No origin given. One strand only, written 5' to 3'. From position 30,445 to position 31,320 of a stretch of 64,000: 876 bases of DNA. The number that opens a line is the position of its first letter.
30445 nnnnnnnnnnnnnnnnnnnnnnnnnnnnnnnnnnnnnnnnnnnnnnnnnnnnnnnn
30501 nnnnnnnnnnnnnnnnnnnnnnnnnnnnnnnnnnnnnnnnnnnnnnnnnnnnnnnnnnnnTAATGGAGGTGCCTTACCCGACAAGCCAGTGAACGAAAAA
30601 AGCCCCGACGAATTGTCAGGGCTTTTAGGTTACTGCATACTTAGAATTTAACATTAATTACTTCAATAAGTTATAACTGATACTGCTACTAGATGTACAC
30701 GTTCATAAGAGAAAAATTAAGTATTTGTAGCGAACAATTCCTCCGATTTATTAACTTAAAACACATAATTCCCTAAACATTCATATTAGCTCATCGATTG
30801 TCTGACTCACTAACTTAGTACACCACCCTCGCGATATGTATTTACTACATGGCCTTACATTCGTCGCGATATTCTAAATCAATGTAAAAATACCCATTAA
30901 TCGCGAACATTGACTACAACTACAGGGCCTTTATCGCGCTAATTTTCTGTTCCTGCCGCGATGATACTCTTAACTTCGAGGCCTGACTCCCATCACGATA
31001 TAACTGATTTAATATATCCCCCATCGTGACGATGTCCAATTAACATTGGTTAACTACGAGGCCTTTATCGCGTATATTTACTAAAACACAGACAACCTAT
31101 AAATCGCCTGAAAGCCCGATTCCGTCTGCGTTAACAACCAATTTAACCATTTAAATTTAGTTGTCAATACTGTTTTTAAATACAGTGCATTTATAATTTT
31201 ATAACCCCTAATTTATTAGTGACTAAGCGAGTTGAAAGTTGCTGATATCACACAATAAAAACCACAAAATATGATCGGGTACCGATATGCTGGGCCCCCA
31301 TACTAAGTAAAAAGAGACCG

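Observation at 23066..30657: Two ~60-bp direct repeats bracket the entire 7.5-kb sigma54 cysteine-catabolic module next to tRNA-Asn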

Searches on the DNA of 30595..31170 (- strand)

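Call 61: search_dna_similar(query=window:30595-31170:-, collection=ecoli_genomes, mode=distant, max_evalue=0.01, max_rows=10)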
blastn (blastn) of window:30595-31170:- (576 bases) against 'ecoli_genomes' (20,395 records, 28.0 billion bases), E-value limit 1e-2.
No match.

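Call 62: search_dna_similar(query=window:30595-31170:-, collection=plasmids, mode=distant, max_evalue=0.01, max_rows=10)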
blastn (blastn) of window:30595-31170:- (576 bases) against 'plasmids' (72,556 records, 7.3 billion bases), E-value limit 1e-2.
Records with a match: 33; places in all: 33; records where one place covers at least 80% of the query: 0.
Best place of each record, by identity: 80-90% 6; 60-80% 27.
By first word of the organism name: Rahnella 12; Pantoea 7; Enterobacter 3; Klebsiella 3; Duffyella 3; Providencia 2; Yersinia 1; Citrobacter 1; Arsenophonus 1.
By predicted mobility (MOB-suite, as given by PLSDB): non-mobilizable 32; conjugative 1.
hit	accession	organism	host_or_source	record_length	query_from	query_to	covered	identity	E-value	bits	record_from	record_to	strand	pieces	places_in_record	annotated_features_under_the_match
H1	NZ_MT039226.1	Yersinia frederiksenii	-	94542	240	576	59%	69.3%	2e-20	108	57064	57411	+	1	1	none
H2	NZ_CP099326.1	Enterobacter ludwigii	culture,Pooled soil sample collected ...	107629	466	573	19%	71.6%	8e-5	55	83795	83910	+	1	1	none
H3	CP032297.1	Rahnella aquatilis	Sakura tree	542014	260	360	18%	75.5%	1e-8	68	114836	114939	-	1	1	none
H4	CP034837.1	Rahnella aquatilis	Food spoilage microflora,food/cold ...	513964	260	360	18%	75.5%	1e-8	68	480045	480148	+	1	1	none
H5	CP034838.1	Rahnella aquatilis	Food spoilage microflora,food/cold ...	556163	260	360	18%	75.5%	1e-8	68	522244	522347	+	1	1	none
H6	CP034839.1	Rahnella aquatilis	Food spoilage microflora,food/cold ...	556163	260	360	18%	75.5%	1e-8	68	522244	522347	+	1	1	none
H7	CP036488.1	Rahnella aquatilis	cell culture,Rice-wheat rotation soil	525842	260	360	18%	75.5%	1e-8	68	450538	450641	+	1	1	none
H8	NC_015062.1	Rahnella aceris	-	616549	260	360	18%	75.5%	1e-8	68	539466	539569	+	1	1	none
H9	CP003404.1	Rahnella aquatilis HX2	-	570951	260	360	18%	75.5%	1e-8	68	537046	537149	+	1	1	none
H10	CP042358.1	Rahnella aquatilis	hyacinth,plant,hyacinth bulb, basal ...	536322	260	360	18%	75.5%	1e-8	68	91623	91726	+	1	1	none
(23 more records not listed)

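Call 63: search_dna_similar(query=window:30595-31170:-, collection=phages, mode=distant, max_evalue=0.01, max_rows=10)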
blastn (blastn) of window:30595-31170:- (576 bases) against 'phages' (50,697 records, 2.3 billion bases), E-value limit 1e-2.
No match.

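Call 64: get_annotated_region(hit=H1, flank=5000)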
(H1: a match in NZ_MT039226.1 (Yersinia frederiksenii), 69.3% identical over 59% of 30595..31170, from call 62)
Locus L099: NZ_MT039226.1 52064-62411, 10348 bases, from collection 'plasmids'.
description: Yersinia frederiksenii strain AGR_49 plasmid unnamed2, complete sequence
organism: Yersinia frederiksenii (NCBI taxid 29484)
taxonomy: Bacteria; Pseudomonadota; Gammaproteobacteria; Enterobacterales; Yersiniaceae; Yersinia; Yersinia frederiksenii
host: -; source: -; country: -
typing (MOB-suite, as given by PLSDB): non-mobilizable
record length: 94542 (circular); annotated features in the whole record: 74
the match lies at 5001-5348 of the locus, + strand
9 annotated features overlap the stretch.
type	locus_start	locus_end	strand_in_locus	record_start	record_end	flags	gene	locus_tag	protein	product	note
CDS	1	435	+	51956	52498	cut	-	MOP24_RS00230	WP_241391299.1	host cell division inhibitor Icd-like protein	-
CDS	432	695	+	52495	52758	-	-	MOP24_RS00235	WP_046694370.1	hypothetical protein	-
CDS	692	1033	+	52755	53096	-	-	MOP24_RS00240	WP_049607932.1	DUF5375 family protein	-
CDS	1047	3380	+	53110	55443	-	-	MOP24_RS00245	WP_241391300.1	primase-helicase zinc-binding domain-containing protein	-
CDS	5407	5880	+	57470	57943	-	-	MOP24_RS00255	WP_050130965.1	GNAT family N-acetyltransferase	-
CDS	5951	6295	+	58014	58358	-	-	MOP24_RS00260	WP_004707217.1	antibiotic biosynthesis monooxygenase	-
CDS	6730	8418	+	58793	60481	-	hutU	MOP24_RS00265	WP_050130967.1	urocanate hydratase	GO:0006548 - histidine catabolic process [Evidence IEA]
CDS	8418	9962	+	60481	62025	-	hutH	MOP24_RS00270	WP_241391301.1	histidine ammonia-lyase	GO:0006548 - histidine catabolic process [Evidence IEA]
CDS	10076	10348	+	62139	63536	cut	-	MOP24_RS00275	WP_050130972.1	amino acid permease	GO:0006865 - amino acid transport [Evidence IEA]; GO:0055085 - transmembrane transport [Evidence IEA]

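Call 65: get_annotated_region(hit=H3, flank=5000)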
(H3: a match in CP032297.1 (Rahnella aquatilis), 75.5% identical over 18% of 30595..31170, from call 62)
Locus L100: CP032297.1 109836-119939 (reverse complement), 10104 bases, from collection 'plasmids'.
description: Rahnella aquatilis strain ZF7 plasmid pRAZF7, complete sequence
organism: Rahnella aquatilis (NCBI taxid 34038)
taxonomy: Bacteria; Pseudomonadota; Gammaproteobacteria; Enterobacterales; Yersiniaceae; Rahnella; Rahnella aquatilis
host: -; source: Sakura tree; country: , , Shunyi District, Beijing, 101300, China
typing (MOB-suite, as given by PLSDB): non-mobilizable; replicon rep_cluster_1067
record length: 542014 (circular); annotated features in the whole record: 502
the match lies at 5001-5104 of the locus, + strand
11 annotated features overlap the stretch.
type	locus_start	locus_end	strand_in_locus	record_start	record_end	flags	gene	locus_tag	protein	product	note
CDS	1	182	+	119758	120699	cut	-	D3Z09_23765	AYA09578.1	metal ABC transporter substrate-binding protein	-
CDS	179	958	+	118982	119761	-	-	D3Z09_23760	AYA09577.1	ATP-binding cassette domain-containing protein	-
CDS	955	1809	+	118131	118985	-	-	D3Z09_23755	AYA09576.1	metal ABC transporter permease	-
CDS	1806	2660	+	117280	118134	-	-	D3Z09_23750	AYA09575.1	metal ABC transporter permease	-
CDS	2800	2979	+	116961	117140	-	-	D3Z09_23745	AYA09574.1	hypothetical protein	-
CDS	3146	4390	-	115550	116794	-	-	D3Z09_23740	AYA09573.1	tryptophan permease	-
CDS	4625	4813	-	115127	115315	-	-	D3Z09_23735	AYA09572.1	hypothetical protein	-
CDS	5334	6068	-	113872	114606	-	-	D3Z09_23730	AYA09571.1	hypothetical protein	-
CDS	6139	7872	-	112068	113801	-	-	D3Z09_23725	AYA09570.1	ABC transporter ATP-binding protein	-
CDS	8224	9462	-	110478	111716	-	-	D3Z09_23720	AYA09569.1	MFS transporter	-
CDS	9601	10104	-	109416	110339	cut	-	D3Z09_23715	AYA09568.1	alpha/beta hydrolase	-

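Call 66: get_annotated_region(hit=H2, flank=5000)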
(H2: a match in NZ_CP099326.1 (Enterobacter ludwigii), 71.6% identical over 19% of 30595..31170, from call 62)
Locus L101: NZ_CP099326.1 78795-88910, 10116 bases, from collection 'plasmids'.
description: Enterobacter ludwigii strain RHB47-SO-C01 plasmid unnamed1, complete sequence
organism: Enterobacter ludwigii (NCBI taxid 299767)
taxonomy: Bacteria; Pseudomonadota; Gammaproteobacteria; Enterobacterales; Enterobacteriaceae; Enterobacter; Enterobacter ludwigii
host: -; source: culture,Pooled soil sample collected from floor of poultry farm; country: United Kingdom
typing (MOB-suite, as given by PLSDB): conjugative; relaxase MOBF; mating-pair formation MPF_F
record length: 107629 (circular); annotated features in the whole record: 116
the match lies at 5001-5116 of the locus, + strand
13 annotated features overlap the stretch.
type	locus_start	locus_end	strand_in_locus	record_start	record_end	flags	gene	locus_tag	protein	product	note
CDS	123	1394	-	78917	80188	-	-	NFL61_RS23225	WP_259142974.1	Y-family DNA polymerase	-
CDS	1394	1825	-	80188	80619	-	umuD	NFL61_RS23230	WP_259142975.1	translesion error-prone DNA polymerase V autoproteolytic subunit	-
CDS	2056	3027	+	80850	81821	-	-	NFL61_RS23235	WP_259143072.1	plasmid segregation protein ParM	-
CDS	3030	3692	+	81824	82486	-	-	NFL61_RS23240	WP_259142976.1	plasmid partitioning/stability family protein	-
CDS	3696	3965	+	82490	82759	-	-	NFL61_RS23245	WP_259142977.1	hypothetical protein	-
CDS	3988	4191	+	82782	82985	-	-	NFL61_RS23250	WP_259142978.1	hypothetical protein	-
CDS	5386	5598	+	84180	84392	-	cspG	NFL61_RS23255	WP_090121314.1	cold shock protein CspG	-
CDS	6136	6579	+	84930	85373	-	-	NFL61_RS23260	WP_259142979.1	hypothetical protein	-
CDS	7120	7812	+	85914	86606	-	-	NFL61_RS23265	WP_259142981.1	DNA methylase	-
CDS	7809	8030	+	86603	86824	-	-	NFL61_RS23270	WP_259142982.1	hypothetical protein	-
CDS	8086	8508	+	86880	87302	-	-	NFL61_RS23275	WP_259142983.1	DUF1380 domain-containing protein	-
CDS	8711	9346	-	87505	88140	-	-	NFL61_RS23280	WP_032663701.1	DUF2268 domain-containing putative Zn-dependent protease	-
CDS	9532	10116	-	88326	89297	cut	-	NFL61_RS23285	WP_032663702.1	IS110 family transposase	-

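Call 71: search_dna_similar(query=L099:4745-5345:+, collection=plasmids, mode=distant, max_evalue=0.001, max_rows=45, rows=spread)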
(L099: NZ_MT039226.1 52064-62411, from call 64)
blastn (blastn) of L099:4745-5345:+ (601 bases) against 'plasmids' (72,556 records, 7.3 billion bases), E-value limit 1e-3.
Records with a match: 79; places in all: 79; records where one place covers at least 80% of the query: 13.
Best place of each record, by identity: >=99% 1; 80-90% 54; 60-80% 24.
By first word of the organism name: Pantoea 51; Rahnella 12; Duffyella 3; Enterobacter 3; Klebsiella 3; Providencia 2; Yersinia 1; Ewingella 1; Enterobacteriaceae 1; Citrobacter 1; and 1 more.
By predicted mobility (MOB-suite, as given by PLSDB): non-mobilizable 78; conjugative 1.
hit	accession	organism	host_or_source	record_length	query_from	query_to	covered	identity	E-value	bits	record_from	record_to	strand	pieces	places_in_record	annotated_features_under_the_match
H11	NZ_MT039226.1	Yersinia frederiksenii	-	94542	1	601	100%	100.0%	0e+0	1085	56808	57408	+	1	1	none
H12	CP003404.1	Rahnella aquatilis HX2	-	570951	2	577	96%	71.0%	3e-67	262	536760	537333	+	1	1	none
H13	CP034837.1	Rahnella aquatilis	Food spoilage microflora,food/cold ...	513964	2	577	96%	70.8%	1e-65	258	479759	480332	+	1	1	hypothetical protein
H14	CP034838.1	Rahnella aquatilis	Food spoilage microflora,food/cold ...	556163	2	577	96%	70.8%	1e-65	258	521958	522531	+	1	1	hypothetical protein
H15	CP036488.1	Rahnella aquatilis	cell culture,Rice-wheat rotation soil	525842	2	577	96%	70.8%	1e-65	258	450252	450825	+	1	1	hypothetical protein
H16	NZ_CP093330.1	Rahnella aceris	whole organism,grassland soil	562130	2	577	96%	70.8%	1e-65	258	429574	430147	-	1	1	none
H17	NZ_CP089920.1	Rahnella victoriana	single cell,soil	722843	5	577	95%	70.7%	7e-63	249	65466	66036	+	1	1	none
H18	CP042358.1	Rahnella aquatilis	hyacinth,plant,hyacinth bulb, basal ...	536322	2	577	96%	70.3%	3e-61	242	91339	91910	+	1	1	none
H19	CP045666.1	Enterobacteriaceae bacterium Kacie_13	Bacteria culture,Stream water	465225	203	577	62%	71.9%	1e-40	174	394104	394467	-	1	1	none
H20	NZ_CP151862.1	Citrobacter freundii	-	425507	316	601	35%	76.0%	2e-12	135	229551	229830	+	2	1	none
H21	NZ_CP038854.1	Pantoea vagans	eucalyptus,bacteria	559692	325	601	21%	86.7%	3e-16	153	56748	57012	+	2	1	none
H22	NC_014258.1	Pantoea vagans C9-1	-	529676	325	601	21%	84.4%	2e-13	140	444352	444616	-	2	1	none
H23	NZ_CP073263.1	Duffyella gerundensis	Lolium perenne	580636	313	601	21%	85.0%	1e-8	136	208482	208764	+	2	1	none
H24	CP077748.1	Pantoea jilinensis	strain,tomato rhizosphere soil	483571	325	601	21%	82.8%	4e-9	131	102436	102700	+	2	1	none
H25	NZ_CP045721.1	Pantoea eucalypti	eucalypti of Eucalyptus,cell ...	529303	325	601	21%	82.8%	4e-9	131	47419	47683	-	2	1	none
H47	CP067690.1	Klebsiella pneumoniae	Homo sapiens,respiratory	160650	502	601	17%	79.0%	6e-13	83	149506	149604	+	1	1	none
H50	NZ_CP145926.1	Providencia hangzhouensis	Homo sapiens,urine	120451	484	581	16%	78.6%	3e-10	73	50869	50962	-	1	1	none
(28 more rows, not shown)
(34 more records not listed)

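Call 72: search_dna_similar(query=L099:4745-5345:+, collection=ecoli_genomes, mode=distant, max_evalue=0.001, max_rows=15)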
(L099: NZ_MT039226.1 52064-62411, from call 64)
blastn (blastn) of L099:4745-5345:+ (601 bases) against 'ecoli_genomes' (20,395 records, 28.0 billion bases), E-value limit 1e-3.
No match.

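Call 73: get_annotated_region(hit=H47, flank=3500)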
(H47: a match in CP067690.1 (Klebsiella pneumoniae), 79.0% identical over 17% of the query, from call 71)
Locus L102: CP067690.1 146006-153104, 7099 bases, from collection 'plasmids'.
description: Klebsiella pneumoniae strain ARLG-4229 plasmid pC4690_1, complete sequence
organism: Klebsiella pneumoniae (NCBI taxid 573)
taxonomy: Bacteria; Pseudomonadota; Gammaproteobacteria; Enterobacterales; Enterobacteriaceae; Klebsiella; Klebsiella pneumoniae
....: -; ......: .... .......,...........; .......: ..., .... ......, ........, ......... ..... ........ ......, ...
typing (MOB-suite, as given by PLSDB): non-mobilizable; replicon ColRNAI_rep_cluster_1987,IncFIB,IncX3; mating-pair formation MPF_T
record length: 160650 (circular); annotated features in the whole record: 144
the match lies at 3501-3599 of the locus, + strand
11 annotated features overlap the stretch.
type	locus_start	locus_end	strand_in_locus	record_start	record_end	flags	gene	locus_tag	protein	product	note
CDS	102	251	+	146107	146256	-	-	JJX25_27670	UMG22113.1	hypothetical protein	-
CDS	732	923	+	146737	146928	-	-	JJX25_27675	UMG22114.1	Rop family plasmid primer RNA-binding protein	-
CDS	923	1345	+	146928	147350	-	-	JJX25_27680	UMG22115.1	helix-turn-helix domain-containing protein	-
CDS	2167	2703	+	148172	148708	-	-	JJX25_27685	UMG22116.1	hypothetical protein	-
CDS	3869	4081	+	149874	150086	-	cspG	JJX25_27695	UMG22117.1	cold shock protein CspG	-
CDS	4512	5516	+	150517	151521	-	-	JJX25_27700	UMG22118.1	IS110-like element IS4321 family transposase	-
CDS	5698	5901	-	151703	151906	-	-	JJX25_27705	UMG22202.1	hypothetical protein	-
CDS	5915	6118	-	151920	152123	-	hha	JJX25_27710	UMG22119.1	hemolysin expression modulator Hha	-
CDS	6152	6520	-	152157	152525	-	-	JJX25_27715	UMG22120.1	hypothetical protein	-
CDS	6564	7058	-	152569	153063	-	-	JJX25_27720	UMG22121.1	DNA-binding protein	-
CDS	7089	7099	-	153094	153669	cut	-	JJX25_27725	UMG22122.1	hypothetical protein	-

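Call 74: get_annotated_region(hit=H50, flank=3500)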
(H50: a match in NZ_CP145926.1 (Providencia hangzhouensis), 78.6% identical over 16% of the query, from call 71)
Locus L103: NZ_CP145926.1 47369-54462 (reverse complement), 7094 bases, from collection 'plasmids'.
description: Providencia hangzhouensis strain Z24CR2199 plasmid pZ24CR2199_InF, complete sequence
organism: Providencia hangzhouensis (NCBI taxid 3031799)
taxonomy: Bacteria; Pseudomonadota; Gammaproteobacteria; Enterobacterales; Morganellaceae; Providencia; Providencia hangzhouensis
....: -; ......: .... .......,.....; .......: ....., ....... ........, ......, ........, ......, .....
typing (MOB-suite, as given by PLSDB): non-mobilizable; replicon rep_cluster_1220,rep_cluster_1220
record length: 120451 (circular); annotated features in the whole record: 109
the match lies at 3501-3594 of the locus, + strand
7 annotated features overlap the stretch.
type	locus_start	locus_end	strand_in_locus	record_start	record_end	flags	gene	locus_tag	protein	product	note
CDS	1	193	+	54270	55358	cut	-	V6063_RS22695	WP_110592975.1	hypothetical protein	-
CDS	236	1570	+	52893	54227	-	-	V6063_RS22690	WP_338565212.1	DUF1343 domain-containing protein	-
CDS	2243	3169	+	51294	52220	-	lpxL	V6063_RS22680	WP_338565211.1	LpxL/LpxP family Kdo(2)-lipid IV(A) lauroyl/palmitoleoyl acyltransferase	GO:0009245 - lipid A biosynthetic process [Evidence IEA]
CDS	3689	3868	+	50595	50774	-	-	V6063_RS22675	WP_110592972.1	hypothetical protein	-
CDS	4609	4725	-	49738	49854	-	-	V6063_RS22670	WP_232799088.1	hypothetical protein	-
CDS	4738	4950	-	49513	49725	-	-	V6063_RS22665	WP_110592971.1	cold-shock protein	-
CDS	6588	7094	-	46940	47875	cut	-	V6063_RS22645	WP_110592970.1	Rpn family recombination-promoting nuclease/putative transposase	-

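Call 75: get_annotated_region(hit=H21, flank=3500)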
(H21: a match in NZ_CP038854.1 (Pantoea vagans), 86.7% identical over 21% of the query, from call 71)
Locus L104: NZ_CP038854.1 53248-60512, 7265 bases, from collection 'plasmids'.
description: Pantoea vagans strain LMG 24199 plasmid pVag1, complete sequence
organism: Pantoea vagans (NCBI taxid 470934)
taxonomy: Bacteria; Pseudomonadota; Gammaproteobacteria; Enterobacterales; Erwiniaceae; Pantoea; Pantoea vagans
host: -; source: eucalyptus,bacteria; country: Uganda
typing (MOB-suite, as given by PLSDB): non-mobilizable; replicon rep_cluster_1232
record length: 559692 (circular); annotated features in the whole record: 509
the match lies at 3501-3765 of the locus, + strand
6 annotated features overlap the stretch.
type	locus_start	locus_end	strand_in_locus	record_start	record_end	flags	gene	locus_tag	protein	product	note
CDS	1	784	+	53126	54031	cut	-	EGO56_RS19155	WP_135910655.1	LysR family transcriptional regulator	-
CDS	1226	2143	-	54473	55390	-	-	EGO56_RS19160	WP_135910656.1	LysR substrate-binding domain-containing protein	-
CDS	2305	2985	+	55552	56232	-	-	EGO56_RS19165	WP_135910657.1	type 1 glutamine amidotransferase domain-containing protein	-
CDS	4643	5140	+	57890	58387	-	tssB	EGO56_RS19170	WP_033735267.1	type VI secretion system contractile sheath small subunit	GO:0033103 - protein secretion by the type VI secretion system [Evidence IEA]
CDS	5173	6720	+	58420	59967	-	tssC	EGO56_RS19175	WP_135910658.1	type VI secretion system contractile sheath large subunit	GO:0033103 - protein secretion by the type VI secretion system [Evidence IEA]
CDS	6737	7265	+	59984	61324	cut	tssK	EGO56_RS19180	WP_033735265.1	type VI secretion system baseplate subunit TssK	GO:0033103 - protein secretion by the type VI secretion system [Evidence IEA]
